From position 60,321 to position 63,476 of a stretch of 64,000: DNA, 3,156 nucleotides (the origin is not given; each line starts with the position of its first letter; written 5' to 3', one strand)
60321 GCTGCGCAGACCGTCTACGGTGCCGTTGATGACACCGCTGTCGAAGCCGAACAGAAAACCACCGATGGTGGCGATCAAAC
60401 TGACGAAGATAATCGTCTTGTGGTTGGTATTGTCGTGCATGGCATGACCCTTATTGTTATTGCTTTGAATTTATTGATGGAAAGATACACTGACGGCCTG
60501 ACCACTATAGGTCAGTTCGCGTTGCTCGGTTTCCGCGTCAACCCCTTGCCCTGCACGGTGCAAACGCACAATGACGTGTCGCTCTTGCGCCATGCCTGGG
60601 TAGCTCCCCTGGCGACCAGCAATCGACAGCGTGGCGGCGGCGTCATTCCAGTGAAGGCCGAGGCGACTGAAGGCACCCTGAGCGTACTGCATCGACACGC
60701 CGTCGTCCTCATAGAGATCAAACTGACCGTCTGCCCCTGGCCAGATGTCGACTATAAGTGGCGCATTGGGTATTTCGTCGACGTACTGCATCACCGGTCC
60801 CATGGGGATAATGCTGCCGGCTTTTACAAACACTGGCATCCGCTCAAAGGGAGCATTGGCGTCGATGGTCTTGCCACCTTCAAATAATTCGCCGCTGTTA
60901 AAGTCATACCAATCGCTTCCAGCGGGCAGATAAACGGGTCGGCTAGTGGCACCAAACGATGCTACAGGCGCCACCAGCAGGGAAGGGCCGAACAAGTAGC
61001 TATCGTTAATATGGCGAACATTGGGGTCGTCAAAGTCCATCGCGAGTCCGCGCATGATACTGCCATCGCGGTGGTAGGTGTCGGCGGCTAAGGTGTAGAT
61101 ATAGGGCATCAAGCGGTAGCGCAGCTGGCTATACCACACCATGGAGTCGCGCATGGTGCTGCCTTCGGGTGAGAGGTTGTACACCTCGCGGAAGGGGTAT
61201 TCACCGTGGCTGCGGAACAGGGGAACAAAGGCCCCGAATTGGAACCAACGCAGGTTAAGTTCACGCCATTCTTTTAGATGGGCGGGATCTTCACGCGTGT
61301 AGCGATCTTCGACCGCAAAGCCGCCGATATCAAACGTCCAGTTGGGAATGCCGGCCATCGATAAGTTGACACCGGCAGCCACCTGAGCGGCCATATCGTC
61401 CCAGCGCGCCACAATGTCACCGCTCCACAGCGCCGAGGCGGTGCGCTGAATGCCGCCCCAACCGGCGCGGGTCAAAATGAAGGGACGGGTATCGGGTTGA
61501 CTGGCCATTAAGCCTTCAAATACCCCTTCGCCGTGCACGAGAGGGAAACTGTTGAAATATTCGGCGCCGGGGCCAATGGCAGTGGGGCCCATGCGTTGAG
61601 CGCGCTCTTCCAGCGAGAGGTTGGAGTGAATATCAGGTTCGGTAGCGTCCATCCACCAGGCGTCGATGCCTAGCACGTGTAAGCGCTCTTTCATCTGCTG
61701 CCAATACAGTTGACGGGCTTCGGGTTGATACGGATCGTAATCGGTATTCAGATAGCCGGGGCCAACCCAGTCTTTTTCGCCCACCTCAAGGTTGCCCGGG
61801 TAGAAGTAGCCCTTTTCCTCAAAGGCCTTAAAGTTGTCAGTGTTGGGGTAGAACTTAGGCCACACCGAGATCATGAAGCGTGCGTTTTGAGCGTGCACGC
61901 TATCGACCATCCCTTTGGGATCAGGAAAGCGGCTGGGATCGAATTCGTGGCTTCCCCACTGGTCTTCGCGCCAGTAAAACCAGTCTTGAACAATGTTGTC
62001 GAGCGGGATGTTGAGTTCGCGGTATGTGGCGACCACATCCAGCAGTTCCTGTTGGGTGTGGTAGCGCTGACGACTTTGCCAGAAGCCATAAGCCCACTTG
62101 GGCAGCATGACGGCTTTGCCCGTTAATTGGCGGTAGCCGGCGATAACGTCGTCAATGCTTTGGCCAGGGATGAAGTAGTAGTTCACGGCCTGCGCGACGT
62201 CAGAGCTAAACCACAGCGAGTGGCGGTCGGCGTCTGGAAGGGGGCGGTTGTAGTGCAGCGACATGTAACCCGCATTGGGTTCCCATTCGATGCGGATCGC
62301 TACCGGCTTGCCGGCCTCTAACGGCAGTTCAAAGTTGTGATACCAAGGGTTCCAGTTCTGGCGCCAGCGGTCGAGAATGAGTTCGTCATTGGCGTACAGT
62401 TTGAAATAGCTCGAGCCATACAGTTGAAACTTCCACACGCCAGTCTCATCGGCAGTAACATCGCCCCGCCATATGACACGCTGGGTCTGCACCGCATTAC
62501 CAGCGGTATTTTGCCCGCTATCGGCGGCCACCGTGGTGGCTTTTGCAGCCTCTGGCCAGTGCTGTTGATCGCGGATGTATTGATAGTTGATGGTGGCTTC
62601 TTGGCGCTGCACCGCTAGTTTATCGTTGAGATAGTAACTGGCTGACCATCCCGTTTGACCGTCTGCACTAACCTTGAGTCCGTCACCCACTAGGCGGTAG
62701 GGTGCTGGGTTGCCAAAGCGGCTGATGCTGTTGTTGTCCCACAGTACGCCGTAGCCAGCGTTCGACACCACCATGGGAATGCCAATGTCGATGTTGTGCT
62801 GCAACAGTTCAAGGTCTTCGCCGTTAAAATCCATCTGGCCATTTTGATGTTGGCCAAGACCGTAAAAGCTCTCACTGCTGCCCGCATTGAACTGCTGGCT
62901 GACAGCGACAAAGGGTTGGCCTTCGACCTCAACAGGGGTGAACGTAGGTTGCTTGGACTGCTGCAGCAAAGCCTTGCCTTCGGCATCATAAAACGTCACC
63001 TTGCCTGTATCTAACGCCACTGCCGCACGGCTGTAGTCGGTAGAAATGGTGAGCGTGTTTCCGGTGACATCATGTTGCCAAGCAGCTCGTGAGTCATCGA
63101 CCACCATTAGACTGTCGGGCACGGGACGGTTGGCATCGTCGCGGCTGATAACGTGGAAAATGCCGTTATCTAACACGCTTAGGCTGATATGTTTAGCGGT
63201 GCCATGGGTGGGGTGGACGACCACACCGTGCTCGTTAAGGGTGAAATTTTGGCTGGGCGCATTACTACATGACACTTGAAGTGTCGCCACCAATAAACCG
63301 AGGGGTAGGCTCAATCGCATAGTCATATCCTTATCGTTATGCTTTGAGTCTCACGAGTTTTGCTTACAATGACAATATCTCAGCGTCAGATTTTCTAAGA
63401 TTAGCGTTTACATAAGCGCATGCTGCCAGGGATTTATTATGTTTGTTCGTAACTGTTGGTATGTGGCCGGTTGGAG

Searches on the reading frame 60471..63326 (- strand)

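Call 38: search_protein_families(library=pfam, proteins=[window:60471-63326:-], max_evalue=0.00001)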
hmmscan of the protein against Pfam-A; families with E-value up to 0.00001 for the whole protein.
window:60471-63326:- (951 aa): 5 families
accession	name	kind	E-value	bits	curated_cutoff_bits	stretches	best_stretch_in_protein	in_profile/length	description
PF01055.32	Glyco_hydro_31_2nd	-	2.9e-93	313.2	23.5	1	406-746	2-328/328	Glycosyl hydrolases family 31 TIM-barrel domain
PF21365.3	Glyco_hydro_31_3rd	-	2.2e-25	89.4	24.4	1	756-840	3-87/87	Glycosyl hydrolase family 31 C-terminal domain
PF17137.9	DUF5110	-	9.3e-20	70.9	27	1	856-923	1-69/71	Domain of unknown function (DUF5110)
PF13802.12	Gal_mutarotas_2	-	1.2e-11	45.7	27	1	47-202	2-181/184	Glycosyl hydrolase 31 N-terminal galactose mutarotase-like domain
PF07691.17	PA14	-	1.4e-08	35.1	24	1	248-354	21-124/147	PA14 domain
